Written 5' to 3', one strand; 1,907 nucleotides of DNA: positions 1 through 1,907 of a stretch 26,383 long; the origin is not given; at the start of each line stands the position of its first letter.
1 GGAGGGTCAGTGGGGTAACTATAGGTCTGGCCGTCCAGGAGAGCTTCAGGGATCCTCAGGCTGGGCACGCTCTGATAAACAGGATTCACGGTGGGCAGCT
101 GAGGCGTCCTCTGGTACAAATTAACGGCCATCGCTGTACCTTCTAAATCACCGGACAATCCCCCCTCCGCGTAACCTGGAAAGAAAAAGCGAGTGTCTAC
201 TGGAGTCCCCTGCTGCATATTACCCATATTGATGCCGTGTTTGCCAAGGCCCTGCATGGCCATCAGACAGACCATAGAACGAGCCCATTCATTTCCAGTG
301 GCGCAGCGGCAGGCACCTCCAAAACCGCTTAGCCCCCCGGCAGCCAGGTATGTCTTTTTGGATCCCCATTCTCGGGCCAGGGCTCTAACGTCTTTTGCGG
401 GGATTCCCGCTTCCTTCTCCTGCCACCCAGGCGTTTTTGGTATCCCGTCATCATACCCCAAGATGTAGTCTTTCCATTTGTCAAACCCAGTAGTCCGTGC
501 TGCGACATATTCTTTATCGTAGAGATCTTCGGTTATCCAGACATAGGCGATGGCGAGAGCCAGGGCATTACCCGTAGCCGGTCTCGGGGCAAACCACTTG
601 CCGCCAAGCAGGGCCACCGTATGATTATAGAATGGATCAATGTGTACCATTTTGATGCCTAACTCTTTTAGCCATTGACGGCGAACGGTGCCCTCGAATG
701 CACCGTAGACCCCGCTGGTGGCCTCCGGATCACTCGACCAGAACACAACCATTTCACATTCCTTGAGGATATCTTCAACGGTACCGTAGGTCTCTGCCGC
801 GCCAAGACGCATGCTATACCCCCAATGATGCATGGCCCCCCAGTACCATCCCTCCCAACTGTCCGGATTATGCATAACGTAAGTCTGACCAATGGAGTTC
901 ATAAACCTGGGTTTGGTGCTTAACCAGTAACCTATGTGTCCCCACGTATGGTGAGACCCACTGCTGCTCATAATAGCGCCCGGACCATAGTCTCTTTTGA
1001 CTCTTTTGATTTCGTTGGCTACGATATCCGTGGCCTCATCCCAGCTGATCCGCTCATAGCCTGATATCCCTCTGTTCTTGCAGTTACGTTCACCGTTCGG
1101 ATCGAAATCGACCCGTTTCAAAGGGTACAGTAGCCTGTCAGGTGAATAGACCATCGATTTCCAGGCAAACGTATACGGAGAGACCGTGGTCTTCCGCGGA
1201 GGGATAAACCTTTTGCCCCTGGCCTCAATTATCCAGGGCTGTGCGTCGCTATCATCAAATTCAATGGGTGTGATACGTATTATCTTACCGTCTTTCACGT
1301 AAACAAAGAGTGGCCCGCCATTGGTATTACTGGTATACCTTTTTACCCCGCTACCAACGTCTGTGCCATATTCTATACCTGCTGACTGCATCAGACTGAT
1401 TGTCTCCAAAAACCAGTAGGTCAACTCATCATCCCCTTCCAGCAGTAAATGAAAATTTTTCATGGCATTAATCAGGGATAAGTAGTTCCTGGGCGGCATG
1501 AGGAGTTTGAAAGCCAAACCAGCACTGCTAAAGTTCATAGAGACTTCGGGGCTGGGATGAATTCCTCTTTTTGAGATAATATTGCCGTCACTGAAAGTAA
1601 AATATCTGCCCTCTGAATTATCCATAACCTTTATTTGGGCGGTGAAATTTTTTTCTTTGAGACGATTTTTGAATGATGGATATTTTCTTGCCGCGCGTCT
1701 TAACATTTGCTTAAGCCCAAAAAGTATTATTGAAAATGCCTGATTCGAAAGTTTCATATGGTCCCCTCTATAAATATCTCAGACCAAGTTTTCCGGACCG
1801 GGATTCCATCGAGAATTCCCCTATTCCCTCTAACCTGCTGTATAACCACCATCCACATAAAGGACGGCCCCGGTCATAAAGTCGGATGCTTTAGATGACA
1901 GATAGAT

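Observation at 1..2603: Probable anaerobic polyphenol (pyrogallol/phloroglucinol) operon in a deltaproteobacterial accessory region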

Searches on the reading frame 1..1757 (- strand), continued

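Call 11: find_homologous_proteins(query=window:1-1757:-, max_evalue=1e-10)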
Query window:1-1757:- (585 aa): 5438 proteins with E <= 1e-10 among 8000 candidates; the best 120 are listed.
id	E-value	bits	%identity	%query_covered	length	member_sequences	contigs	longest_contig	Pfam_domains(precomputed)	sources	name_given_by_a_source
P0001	0.0e+0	1377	99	100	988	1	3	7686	PF21423.3,PF00384.28,PF01568.28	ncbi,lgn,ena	-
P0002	0.0e+0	1377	99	100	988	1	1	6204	PF21423.3,PF00384.28,PF01568.28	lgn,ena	-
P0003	0.0e+0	1371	98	100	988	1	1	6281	PF21423.3,PF00384.28,PF01568.28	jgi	-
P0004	0.0e+0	1365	98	100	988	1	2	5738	PF21423.3,PF00384.28,PF01568.28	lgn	-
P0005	0.0e+0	1361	98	100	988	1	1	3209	PF21423.3,PF00384.28,PF01568.28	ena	-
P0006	0.0e+0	1361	98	100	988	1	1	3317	PF21423.3,PF00384.28,PF01568.28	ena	-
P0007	0.0e+0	1354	97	100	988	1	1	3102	PF21423.3,PF00384.28,PF01568.28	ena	-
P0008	0.0e+0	1349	97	100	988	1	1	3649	PF21423.3,PF00384.28,PF01568.28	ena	-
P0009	0.0e+0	1344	96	100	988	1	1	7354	PF21423.3,PF00384.28,PF01568.28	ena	-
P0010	0.0e+0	1339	96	100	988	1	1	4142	PF21423.3,PF00384.28,PF01568.28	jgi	jgi:trimethylamine-N-oxide reductase (cytochrome c)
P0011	0.0e+0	1339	96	100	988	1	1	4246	PF21423.3,PF00384.28,PF01568.28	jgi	jgi:trimethylamine-N-oxide reductase (cytochrome c)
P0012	0.0e+0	1338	96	100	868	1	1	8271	PF21423.3,PF00384.28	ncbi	-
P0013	0.0e+0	1250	97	92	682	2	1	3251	PF21423.3,PF00384.28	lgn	-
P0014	0.0e+0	1151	82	99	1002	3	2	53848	PF21423.3,PF00384.28,PF01568.28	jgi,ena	-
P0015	0.0e+0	1150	83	99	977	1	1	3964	PF21423.3,PF00384.28,PF01568.28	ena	-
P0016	0.0e+0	1148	82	99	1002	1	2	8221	PF21423.3,PF00384.28,PF01568.28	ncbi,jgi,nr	ncbi:MAG: molybdopterin-dependent oxidoreductase [Deltaproteobacteria bacterium]|nr:molybdopterin-de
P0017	0.0e+0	1146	82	99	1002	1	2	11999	PF21423.3,PF00384.28,PF01568.28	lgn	-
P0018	0.0e+0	1145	82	100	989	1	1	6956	PF21423.3,PF00384.28,PF01568.28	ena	-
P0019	0.0e+0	1144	82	100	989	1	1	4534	PF21423.3,PF00384.28,PF01568.28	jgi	-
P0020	0.0e+0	1143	82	99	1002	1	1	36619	PF21423.3,PF00384.28,PF01568.28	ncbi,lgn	ncbi:MAG: molybdopterin-dependent oxidoreductase [Dehalococcoidales bacterium]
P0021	0.0e+0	1143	81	100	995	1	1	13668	PF21423.3,PF00384.28,PF01568.28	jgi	-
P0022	0.0e+0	1142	81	99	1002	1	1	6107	PF21423.3,PF00384.28,PF01568.28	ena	-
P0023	0.0e+0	1141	81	100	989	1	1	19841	PF21423.3,PF00384.28,PF01568.28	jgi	-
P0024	0.0e+0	1135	79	100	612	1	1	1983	PF21423.3,PF00384.28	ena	-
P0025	0.0e+0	1127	82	99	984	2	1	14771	PF21423.3,PF00384.28,PF01568.28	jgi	-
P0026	0.0e+0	1125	80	99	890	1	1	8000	PF21423.3,PF00384.28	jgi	-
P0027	0.0e+0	1125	80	99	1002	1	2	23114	PF21423.3,PF00384.28,PF01568.28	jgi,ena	-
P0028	0.0e+0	1125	80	99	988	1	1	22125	PF21423.3,PF00384.28,PF01568.28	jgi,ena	-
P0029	0.0e+0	1120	79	100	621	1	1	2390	PF21423.3,PF00384.28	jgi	-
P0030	0.0e+0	1119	79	100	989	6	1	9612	PF21423.3,PF00384.28,PF01568.28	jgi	jgi:trimethylamine-N-oxide reductase (cytochrome c)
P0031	0.0e+0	1118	80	99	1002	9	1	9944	PF21423.3,PF00384.28,PF01568.28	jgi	jgi:molybdopterin guanine dinucleotide-containing S/N-oxide reductase-like protein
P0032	0.0e+0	1115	79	100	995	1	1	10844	PF21423.3,PF00384.28,PF01568.28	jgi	-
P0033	0.0e+0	1114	80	98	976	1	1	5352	PF21423.3,PF00384.28,PF01568.28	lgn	-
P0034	0.0e+0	1113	79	100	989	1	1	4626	PF21423.3,PF00384.28,PF01568.28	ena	-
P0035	0.0e+0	1111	79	100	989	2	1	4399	PF21423.3,PF00384.28,PF01568.28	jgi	jgi:molybdopterin guanine dinucleotide-containing S/N-oxide reductase-like protein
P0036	0.0e+0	1109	79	100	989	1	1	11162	PF21423.3,PF00384.28,PF01568.28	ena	-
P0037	0.0e+0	1107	78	99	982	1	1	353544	PF21423.3,PF00384.28,PF01568.28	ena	-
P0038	0.0e+0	1104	77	100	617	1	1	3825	PF21423.3,PF00384.28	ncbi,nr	ncbi:MAG: molybdopterin-dependent oxidoreductase, partial [Desulfatiglandales bacterium]|nr:molybdop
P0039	0.0e+0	1103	78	100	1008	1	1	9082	PF21423.3,PF00384.28,PF01568.28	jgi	jgi:trimethylamine-N-oxide reductase (cytochrome c)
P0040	0.0e+0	1103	77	100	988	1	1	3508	PF21423.3,PF00384.28,PF01568.28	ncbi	-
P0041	0.0e+0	1102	77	100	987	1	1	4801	PF21423.3,PF00384.28,PF01568.28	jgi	jgi:trimethylamine-N-oxide reductase (cytochrome c)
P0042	0.0e+0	1102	77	100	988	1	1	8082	PF21423.3,PF00384.28,PF01568.28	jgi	jgi:trimethylamine-N-oxide reductase (cytochrome c)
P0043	0.0e+0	1101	77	100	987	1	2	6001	PF21423.3,PF00384.28,PF01568.28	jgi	jgi:trimethylamine-N-oxide reductase (cytochrome c)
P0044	0.0e+0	1101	77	100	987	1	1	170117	PF21423.3,PF00384.28,PF01568.28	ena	-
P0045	0.0e+0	1100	77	100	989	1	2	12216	PF21423.3,PF00384.28,PF01568.28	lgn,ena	-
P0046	0.0e+0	1100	78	99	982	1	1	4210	PF21423.3,PF00384.28,PF01568.28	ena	-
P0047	0.0e+0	1100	77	100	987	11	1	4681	PF21423.3,PF00384.28,PF01568.28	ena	-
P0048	0.0e+0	1099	77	100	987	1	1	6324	PF21423.3,PF00384.28,PF01568.28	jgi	-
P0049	0.0e+0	1099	78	100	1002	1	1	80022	PF21423.3,PF00384.28,PF01568.28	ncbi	ncbi:molybdopterin-dependent oxidoreductase [Chloroflexota bacterium]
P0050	0.0e+0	1097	76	100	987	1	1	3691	PF21423.3,PF00384.28,PF01568.28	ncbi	-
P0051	0.0e+0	1097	77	100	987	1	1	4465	PF21423.3,PF00384.28,PF01568.28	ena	-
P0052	0.0e+0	1097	77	100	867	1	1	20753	PF21423.3,PF00384.28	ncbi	-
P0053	0.0e+0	1097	77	100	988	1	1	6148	PF21423.3,PF00384.28,PF01568.28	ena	-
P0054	0.0e+0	1096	76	100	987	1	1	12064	PF21423.3,PF00384.28,PF01568.28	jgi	jgi:trimethylamine-N-oxide reductase (cytochrome c)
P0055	0.0e+0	1095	77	100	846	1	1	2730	PF21423.3,PF00384.28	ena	-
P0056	0.0e+0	1094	79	99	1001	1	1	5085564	PF21423.3,PF00384.28,PF01568.28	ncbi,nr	ncbi:MAG: molybdopterin-dependent oxidoreductase [Deltaproteobacteria bacterium]|nr:MAG: molybdopter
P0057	0.0e+0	1093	77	100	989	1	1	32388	PF21423.3,PF00384.28,PF01568.28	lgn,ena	-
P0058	0.0e+0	1093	78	100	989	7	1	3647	PF21423.3,PF00384.28,PF01568.28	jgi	jgi:molybdopterin guanine dinucleotide-containing S/N-oxide reductase-like protein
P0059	0.0e+0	1093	77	100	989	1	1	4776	PF21423.3,PF00384.28,PF01568.28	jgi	-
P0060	0.0e+0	1093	77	100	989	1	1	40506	PF21423.3,PF00384.28,PF01568.28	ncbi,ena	-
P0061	0.0e+0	1093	77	100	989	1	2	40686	PF21423.3,PF00384.28,PF01568.28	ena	-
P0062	0.0e+0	1093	77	100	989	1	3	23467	PF21423.3,PF00384.28,PF01568.28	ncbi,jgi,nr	ncbi:MAG: molybdopterin-dependent oxidoreductase [Deltaproteobacteria bacterium]|nr:molybdopterin-de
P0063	0.0e+0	1091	77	100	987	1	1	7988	PF21423.3,PF00384.28,PF01568.28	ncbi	ncbi:MAG: molybdopterin-dependent oxidoreductase [Pseudomonadota bacterium]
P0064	0.0e+0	1091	77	100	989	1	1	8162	PF21423.3,PF00384.28,PF01568.28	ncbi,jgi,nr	ncbi:MAG: molybdopterin-dependent oxidoreductase [Deltaproteobacteria bacterium]|nr:molybdopterin-de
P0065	0.0e+0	1091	80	97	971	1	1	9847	PF21423.3,PF00384.28,PF01568.28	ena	-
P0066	0.0e+0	1091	76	100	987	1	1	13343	PF21423.3,PF00384.28,PF01568.28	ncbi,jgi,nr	ncbi:MAG: molybdopterin-dependent oxidoreductase [Deltaproteobacteria bacterium]|nr:molybdopterin-de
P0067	0.0e+0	1088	77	100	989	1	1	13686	PF21423.3,PF00384.28,PF01568.28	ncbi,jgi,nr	ncbi:MAG: pyrogallol hydroxytransferase large subunit [Deltaproteobacteria bacterium]|nr:MAG: pyroga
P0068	0.0e+0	1085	75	100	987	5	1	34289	PF21423.3,PF00384.28,PF01568.28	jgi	-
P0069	0.0e+0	1084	76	100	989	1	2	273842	PF21423.3,PF00384.28,PF01568.28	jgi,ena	-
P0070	0.0e+0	1084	75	100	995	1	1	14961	PF21423.3,PF00384.28,PF01568.28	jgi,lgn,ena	-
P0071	0.0e+0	1083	76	100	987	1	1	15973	PF21423.3,PF00384.28,PF01568.28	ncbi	-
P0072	0.0e+0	1083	76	100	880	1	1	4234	PF21423.3,PF00384.28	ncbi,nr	ncbi:MAG: molybdopterin-dependent oxidoreductase, partial [Desulfobacterales bacterium]|nr:molybdopt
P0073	0.0e+0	1083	75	100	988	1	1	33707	PF21423.3,PF00384.28,PF01568.28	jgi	-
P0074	0.0e+0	1083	76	100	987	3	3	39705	PF21423.3,PF00384.28,PF01568.28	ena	-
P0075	0.0e+0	1082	76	100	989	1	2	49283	PF21423.3,PF00384.28,PF01568.28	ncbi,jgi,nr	ncbi:MAG: molybdopterin-dependent oxidoreductase [Deltaproteobacteria bacterium]|nr:molybdopterin-de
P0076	0.0e+0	1082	75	100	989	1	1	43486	PF21423.3,PF00384.28,PF01568.28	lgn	-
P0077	0.0e+0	1081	76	99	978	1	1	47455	PF21423.3,PF00384.28,PF01568.28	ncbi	ncbi:MAG: molybdopterin-dependent oxidoreductase [Dehalococcoidia bacterium]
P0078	0.0e+0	1080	78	98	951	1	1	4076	PF21423.3,PF00384.28,PF01568.28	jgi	jgi:trimethylamine-N-oxide reductase (cytochrome c)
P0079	0.0e+0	1080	75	100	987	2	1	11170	PF21423.3,PF00384.28,PF01568.28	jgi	jgi:molybdopterin guanine dinucleotide-containing S/N-oxide reductase-like protein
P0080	0.0e+0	1080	76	100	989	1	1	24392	PF21423.3,PF00384.28,PF01568.28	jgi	-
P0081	0.0e+0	1079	75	100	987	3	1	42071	PF21423.3,PF00384.28,PF01568.28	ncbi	-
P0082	0.0e+0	1079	79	97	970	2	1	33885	PF21423.3,PF00384.28,PF01568.28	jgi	-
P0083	0.0e+0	1079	76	100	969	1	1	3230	PF21423.3,PF00384.28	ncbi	-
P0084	0.0e+0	1079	76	100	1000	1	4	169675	PF21423.3,PF00384.28,PF01568.28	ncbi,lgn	-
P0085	0.0e+0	1078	76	96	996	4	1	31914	PF21423.3,PF00384.28,PF01568.28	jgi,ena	-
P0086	0.0e+0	1078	78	99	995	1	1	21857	PF21423.3,PF00384.28,PF01568.28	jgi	jgi:molybdopterin guanine dinucleotide-containing S/N-oxide reductase-like protein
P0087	0.0e+0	1077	76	100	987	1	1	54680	PF21423.3,PF00384.28,PF01568.28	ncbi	ncbi:molybdopterin-dependent oxidoreductase [Thermodesulfobacteriota bacterium]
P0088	0.0e+0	1076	77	99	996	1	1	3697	PF21423.3,PF00384.28,PF01568.28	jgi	jgi:molybdopterin guanine dinucleotide-containing S/N-oxide reductase-like protein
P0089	0.0e+0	1076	75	100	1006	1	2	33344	PF21423.3,PF00384.28,PF01568.28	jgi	jgi:trimethylamine-N-oxide reductase (cytochrome c)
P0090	0.0e+0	1074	76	100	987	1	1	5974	PF21423.3,PF00384.28,PF01568.28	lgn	-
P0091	0.0e+0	1073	75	100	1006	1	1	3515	PF21423.3,PF00384.28,PF01568.28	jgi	jgi:molybdopterin guanine dinucleotide-containing S/N-oxide reductase-like protein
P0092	0.0e+0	1073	76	100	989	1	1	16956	PF21423.3,PF00384.28,PF01568.28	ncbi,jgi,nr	ncbi:MAG: molybdopterin-dependent oxidoreductase [Deltaproteobacteria bacterium]|nr:molybdopterin-de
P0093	0.0e+0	1073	77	100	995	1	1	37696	PF21423.3,PF00384.28,PF01568.28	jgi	jgi:molybdopterin guanine dinucleotide-containing S/N-oxide reductase-like protein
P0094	0.0e+0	1072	75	100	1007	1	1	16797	PF21423.3,PF00384.28,PF01568.28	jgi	-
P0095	0.0e+0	1072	78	96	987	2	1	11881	PF21423.3,PF00384.28,PF01568.28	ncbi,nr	ncbi:MAG: molybdopterin-dependent oxidoreductase [Desulfobacterales bacterium]|nr:molybdopterin-depe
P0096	0.0e+0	1072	76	100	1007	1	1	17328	PF21423.3,PF00384.28,PF01568.28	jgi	-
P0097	0.0e+0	1071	76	99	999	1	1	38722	PF21423.3,PF00384.28,PF01568.28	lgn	-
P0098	0.0e+0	1069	76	99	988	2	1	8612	PF21423.3,PF00384.28,PF01568.28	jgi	jgi:anaerobic selenocysteine-containing dehydrogenase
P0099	0.0e+0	1069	77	97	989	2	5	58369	PF21423.3,PF00384.28,PF01568.28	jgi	jgi:trimethylamine-N-oxide reductase (cytochrome c)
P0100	0.0e+0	1069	77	99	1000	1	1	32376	PF21423.3,PF00384.28,PF01568.28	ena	-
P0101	0.0e+0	1069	77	99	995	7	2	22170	PF21423.3,PF00384.28,PF01568.28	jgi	-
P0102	0.0e+0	1069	76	99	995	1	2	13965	PF21423.3,PF00384.28,PF01568.28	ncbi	-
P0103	0.0e+0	1069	75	100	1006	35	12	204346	PF21423.3,PF00384.28,PF01568.28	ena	-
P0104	0.0e+0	1068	75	100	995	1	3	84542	PF21423.3,PF00384.28,PF01568.28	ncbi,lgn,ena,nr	ncbi:MAG: molybdopterin-dependent oxidoreductase [Chloroflexi bacterium]|nr:molybdopterin-dependent 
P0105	0.0e+0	1068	76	99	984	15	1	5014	PF21423.3,PF00384.28,PF01568.28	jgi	-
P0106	0.0e+0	1067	77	99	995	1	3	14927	PF21423.3,PF00384.28,PF01568.28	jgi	jgi:trimethylamine-N-oxide reductase (cytochrome c)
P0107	0.0e+0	1067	76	100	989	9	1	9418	PF21423.3,PF00384.28,PF01568.28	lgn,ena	-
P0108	0.0e+0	1066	74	100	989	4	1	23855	PF21423.3,PF00384.28,PF01568.28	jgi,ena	-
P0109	0.0e+0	1066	76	100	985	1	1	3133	PF21423.3,PF00384.28,PF01568.28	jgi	jgi:trimethylamine-N-oxide reductase (cytochrome c)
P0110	0.0e+0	1066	77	98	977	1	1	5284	PF21423.3,PF00384.28,PF01568.28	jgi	-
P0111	0.0e+0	1065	74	100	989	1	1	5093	PF21423.3,PF00384.28,PF01568.28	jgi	-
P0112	0.0e+0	1065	77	99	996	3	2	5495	PF21423.3,PF00384.28,PF01568.28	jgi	jgi:trimethylamine-N-oxide reductase (cytochrome c)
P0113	0.0e+0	1064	75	100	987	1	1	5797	PF21423.3,PF00384.28,PF01568.28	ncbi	-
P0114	0.0e+0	1064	75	100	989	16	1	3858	PF21423.3,PF00384.28,PF01568.28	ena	-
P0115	0.0e+0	1064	74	100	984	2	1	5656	PF21423.3,PF00384.28,PF01568.28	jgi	jgi:trimethylamine-N-oxide reductase (cytochrome c)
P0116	0.0e+0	1063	76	99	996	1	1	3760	PF21423.3,PF00384.28,PF01568.28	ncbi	-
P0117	0.0e+0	1062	76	100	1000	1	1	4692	PF21423.3,PF00384.28,PF01568.28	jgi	jgi:molybdopterin guanine dinucleotide-containing S/N-oxide reductase-like protein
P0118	0.0e+0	1062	76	100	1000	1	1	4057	PF21423.3,PF00384.28,PF01568.28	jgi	jgi:molybdopterin guanine dinucleotide-containing S/N-oxide reductase-like protein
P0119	0.0e+0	1062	74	100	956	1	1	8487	PF21423.3,PF00384.28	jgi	jgi:trimethylamine-N-oxide reductase (cytochrome c)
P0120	0.0e+0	1061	75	100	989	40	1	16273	PF21423.3,PF00384.28,PF01568.28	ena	-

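Call 12: find_encoding_contigs(protein=P0001, flank=10000, max_places=4)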
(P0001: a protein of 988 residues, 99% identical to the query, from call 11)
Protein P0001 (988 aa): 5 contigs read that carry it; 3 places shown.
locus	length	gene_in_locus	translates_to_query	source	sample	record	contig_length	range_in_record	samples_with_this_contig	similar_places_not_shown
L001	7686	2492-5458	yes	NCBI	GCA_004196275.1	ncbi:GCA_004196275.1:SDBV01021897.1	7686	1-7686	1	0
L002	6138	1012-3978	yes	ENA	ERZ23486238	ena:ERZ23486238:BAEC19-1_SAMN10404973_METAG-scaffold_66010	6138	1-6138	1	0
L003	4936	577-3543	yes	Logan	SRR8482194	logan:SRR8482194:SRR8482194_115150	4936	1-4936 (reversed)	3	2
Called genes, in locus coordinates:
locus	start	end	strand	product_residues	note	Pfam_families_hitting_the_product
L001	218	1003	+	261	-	PF04199:Cyclase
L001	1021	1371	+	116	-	PF07883:Cupin_2 (weak)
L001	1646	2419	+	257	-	PF00106:adh_short, PF08659:KR, PF13561:adh_short_C2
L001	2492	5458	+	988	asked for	PF21423:AhtL-like_1st, PF00384:Molybdopterin, PF01568:Molydop_binding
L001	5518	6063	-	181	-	PF03748:FliL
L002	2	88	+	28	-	?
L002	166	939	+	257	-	PF00106:adh_short, PF08659:KR, PF13561:adh_short_C2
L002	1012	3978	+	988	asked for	PF21423:AhtL-like_1st, PF00384:Molybdopterin, PF01568:Molydop_binding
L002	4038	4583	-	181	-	PF03748:FliL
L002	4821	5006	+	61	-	-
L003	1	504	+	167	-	?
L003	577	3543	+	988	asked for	PF21423:AhtL-like_1st, PF00384:Molybdopterin, PF01568:Molydop_binding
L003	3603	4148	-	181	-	PF03748:FliL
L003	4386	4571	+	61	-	-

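Call 13: find_encoding_contigs(protein=P0056, flank=10000, max_places=2)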
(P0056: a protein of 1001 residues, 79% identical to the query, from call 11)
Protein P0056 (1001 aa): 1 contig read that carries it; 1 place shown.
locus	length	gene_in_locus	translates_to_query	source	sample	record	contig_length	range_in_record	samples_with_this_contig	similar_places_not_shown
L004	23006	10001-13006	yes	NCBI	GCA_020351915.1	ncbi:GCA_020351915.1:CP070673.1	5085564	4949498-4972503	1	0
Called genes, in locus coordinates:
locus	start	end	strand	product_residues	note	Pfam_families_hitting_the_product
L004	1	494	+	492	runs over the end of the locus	PF01336:tRNA_anti-codon, PF00152:tRNA-synt_2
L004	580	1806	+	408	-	PF12704:MacB_PCD, PF02687:FtsX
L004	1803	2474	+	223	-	PF00005:ABC_tran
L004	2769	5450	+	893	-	PF07244:POTRA, PF08478:POTRA_1 (faint), PF25282:POTRA1_3_Toc75 (faint), PF07244:POTRA, PF08479:POTRA_2 (faint), PF07244:POTRA, PF01103:Omp85, PF03865:ShlB (faint)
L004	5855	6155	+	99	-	-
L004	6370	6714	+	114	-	PF07883:Cupin_2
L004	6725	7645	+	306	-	PF05853:BKACE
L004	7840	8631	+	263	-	PF00106:adh_short, PF08659:KR, PF13561:adh_short_C2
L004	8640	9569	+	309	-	PF01210:NAD_Gly3P_dh_N (weak), PF02737:3HCDH_N, PF03446:NAD_binding_2 (weak), PF00725:3HCDH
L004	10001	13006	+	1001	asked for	PF21423:AhtL-like_1st, PF00384:Molybdopterin, PF01568:Molydop_binding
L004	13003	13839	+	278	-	PF12838:Fer4_7 (faint), PF13247:Fer4_11, PF13620:CarboxypepD_reg (weak)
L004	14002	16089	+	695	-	PF00009:GTP_EFTU, PF03144:GTP_EFTU_D2, PF22042:EF-G_D2, PF14492:EFG_III, PF16658:RF3_C (weak), PF03764:EFG_IV, PF00679:EFG_C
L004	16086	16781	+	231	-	-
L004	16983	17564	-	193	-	-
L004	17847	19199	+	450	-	PF07992:Pyr_redox_2, PF13738:Pyr_redox_3, PF00070:Pyr_redox, PF02852:Pyr_redox_dim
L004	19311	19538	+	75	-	PF00830:Ribosomal_L28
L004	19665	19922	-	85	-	PF13291:ACT_4, PF01842:ACT, PF22629:ACT_AHAS_ss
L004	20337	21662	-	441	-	PF12838:Fer4_7, PF13187:Fer4_9 (weak), PF13237:Fer4_10 (weak), PF13247:Fer4_11, PF14697:Fer4_21 (weak), PF25160:LdpA_Fe-S-bd (weak), PF12837:Fer4_6, PF02775:TPP_enzyme_C, +2 more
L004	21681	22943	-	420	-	PF01266:DAO (faint), PF07992:Pyr_redox_2, PF13738:Pyr_redox_3, PF00070:Pyr_redox, PF13241:NAD_binding_7 (weak)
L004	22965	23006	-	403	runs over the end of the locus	PF01855:POR_N, PF02780:Transketolase_C (weak), PF17147:PFOR_II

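Call 31: find_encoding_contigs(protein=P0014, flank=10000, max_places=2)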
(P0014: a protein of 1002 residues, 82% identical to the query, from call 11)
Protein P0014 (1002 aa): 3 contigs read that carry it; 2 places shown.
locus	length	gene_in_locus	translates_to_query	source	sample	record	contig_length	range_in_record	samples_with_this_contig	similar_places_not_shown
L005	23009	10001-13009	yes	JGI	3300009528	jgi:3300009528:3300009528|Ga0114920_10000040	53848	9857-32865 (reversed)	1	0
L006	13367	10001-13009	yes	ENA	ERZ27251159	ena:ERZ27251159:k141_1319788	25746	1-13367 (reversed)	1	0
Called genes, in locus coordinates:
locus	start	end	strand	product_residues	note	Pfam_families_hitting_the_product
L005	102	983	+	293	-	PF04055:Radical_SAM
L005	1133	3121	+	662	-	PF26965:MimR_N, PF01590:GAF (weak), PF00989:PAS, PF08448:PAS_4 (weak), PF00158:Sigma54_activat, PF14532:Sigma54_activ_2, PF25601:AAA_lid_14, PF02954:HTH_8, +3 more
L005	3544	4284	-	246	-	PF02663:FmdE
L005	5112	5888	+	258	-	PF09339:HTH_IclR, PF01614:IclR_C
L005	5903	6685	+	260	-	PF04199:Cyclase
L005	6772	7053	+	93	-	PF07883:Cupin_2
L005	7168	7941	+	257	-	PF00106:adh_short, PF08659:KR, PF13561:adh_short_C2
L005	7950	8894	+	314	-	PF01210:NAD_Gly3P_dh_N (faint), PF02737:3HCDH_N, PF03446:NAD_binding_2 (weak), PF00725:3HCDH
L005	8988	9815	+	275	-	PF05853:BKACE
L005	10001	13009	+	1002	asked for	PF21423:AhtL-like_1st, PF00384:Molybdopterin, PF01568:Molydop_binding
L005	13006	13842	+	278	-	PF12838:Fer4_7 (faint), PF13247:Fer4_11, PF13620:CarboxypepD_reg (weak)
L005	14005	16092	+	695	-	PF00009:GTP_EFTU, PF03144:GTP_EFTU_D2, PF22042:EF-G_D2, PF14492:EFG_III, PF16658:RF3_C (weak), PF03764:EFG_IV, PF00679:EFG_C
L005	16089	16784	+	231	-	-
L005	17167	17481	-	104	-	-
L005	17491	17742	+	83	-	-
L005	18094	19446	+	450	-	PF07992:Pyr_redox_2, PF13738:Pyr_redox_3, PF00070:Pyr_redox, PF02852:Pyr_redox_dim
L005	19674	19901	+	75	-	PF00830:Ribosomal_L28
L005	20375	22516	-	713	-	PF01966:HD, PF13328:HD_4, PF04607:RelA_SpoT, PF02824:TGS, PF19296:RelA_AH, PF28438:RelA_RIS, PF01842:ACT (weak), PF13291:ACT_4, +1 more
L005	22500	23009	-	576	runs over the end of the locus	PF00587:tRNA-synt_2b, PF04073:tRNA_edit, PF00587:tRNA-synt_2b, PF03129:HGTP_anticodon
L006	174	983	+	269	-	PF04055:Radical_SAM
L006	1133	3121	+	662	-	PF26965:MimR_N, PF01590:GAF (weak), PF00989:PAS, PF08448:PAS_4 (weak), PF00158:Sigma54_activat, PF14532:Sigma54_activ_2, PF25601:AAA_lid_14, PF02954:HTH_8, +3 more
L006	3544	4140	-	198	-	PF02663:FmdE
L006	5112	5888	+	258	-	PF09339:HTH_IclR, PF01614:IclR_C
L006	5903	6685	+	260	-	PF04199:Cyclase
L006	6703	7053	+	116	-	PF07883:Cupin_2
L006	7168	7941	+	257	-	PF00106:adh_short, PF08659:KR, PF13561:adh_short_C2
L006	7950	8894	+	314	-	PF01210:NAD_Gly3P_dh_N (faint), PF02737:3HCDH_N, PF03446:NAD_binding_2 (weak), PF00725:3HCDH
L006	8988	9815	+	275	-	PF05853:BKACE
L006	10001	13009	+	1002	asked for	PF21423:AhtL-like_1st, PF00384:Molybdopterin, PF01568:Molydop_binding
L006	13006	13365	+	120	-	?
